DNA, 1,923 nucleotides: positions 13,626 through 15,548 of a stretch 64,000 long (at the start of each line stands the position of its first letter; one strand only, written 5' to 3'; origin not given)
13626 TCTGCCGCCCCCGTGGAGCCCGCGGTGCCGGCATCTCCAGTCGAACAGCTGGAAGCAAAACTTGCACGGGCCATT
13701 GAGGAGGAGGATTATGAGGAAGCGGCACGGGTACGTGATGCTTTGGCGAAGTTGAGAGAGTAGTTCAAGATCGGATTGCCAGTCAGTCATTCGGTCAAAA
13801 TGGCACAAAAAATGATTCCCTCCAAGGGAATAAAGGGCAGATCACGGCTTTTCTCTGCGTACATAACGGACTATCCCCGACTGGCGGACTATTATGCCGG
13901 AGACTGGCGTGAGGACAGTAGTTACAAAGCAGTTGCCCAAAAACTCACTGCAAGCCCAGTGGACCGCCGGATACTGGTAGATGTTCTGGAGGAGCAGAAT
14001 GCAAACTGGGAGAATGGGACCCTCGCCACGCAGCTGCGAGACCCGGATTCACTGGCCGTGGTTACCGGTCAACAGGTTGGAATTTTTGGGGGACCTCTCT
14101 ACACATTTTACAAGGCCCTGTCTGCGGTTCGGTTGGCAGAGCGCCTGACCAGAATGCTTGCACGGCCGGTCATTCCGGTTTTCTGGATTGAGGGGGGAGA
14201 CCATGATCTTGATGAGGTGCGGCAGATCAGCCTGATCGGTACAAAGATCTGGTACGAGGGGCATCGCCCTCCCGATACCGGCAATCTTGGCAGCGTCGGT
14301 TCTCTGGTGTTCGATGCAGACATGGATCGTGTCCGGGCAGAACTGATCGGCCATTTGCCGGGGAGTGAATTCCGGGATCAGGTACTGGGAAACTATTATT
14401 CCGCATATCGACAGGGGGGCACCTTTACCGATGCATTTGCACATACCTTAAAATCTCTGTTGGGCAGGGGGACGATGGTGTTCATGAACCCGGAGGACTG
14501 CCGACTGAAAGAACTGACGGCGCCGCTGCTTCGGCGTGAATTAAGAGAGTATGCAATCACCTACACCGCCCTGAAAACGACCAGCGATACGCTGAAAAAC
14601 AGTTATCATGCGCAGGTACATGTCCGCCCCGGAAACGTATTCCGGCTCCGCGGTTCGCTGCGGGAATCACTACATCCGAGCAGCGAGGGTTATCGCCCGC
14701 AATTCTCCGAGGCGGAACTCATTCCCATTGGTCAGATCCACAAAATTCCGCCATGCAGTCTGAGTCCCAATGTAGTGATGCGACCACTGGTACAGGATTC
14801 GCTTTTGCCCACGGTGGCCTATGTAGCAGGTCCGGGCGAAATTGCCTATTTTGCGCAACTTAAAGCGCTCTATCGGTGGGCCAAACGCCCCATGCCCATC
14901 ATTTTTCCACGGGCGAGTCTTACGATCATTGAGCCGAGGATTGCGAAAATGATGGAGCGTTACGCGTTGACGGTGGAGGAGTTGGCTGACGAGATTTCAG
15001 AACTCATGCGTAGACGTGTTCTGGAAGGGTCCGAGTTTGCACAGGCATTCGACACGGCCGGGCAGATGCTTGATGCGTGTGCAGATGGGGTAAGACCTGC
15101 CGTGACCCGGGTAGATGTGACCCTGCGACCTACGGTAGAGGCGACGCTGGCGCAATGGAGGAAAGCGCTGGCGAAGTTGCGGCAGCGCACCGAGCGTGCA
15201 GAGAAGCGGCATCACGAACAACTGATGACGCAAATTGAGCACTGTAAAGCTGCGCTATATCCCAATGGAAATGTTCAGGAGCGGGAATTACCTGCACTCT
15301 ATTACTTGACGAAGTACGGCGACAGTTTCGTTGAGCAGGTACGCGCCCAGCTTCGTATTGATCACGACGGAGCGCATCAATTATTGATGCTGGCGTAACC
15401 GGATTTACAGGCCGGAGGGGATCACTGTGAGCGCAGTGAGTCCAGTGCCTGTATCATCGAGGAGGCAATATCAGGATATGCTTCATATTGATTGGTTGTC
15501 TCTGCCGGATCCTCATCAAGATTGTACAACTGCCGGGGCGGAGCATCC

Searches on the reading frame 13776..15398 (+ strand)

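Call 108: search_protein_families(library=pfam, proteins=[window:13776-15398:+], max_evalue=0.00001)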
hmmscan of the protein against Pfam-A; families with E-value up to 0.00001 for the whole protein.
window:13776-15398:+ (540 aa): 2 families
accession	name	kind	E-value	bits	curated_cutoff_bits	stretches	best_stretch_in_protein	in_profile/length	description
PF10079.15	Rossmann-like_BshC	-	1e-82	279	27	1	21-379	10-379/380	Bacillithiol biosynthesis BshC, N-terminal Rossmann-like domain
PF24850.1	CC_BshC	-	1.9e-27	96.5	27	1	383-537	2-157/159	Bacillithiol biosynthesis BshC, C-terminal coiled-coil domain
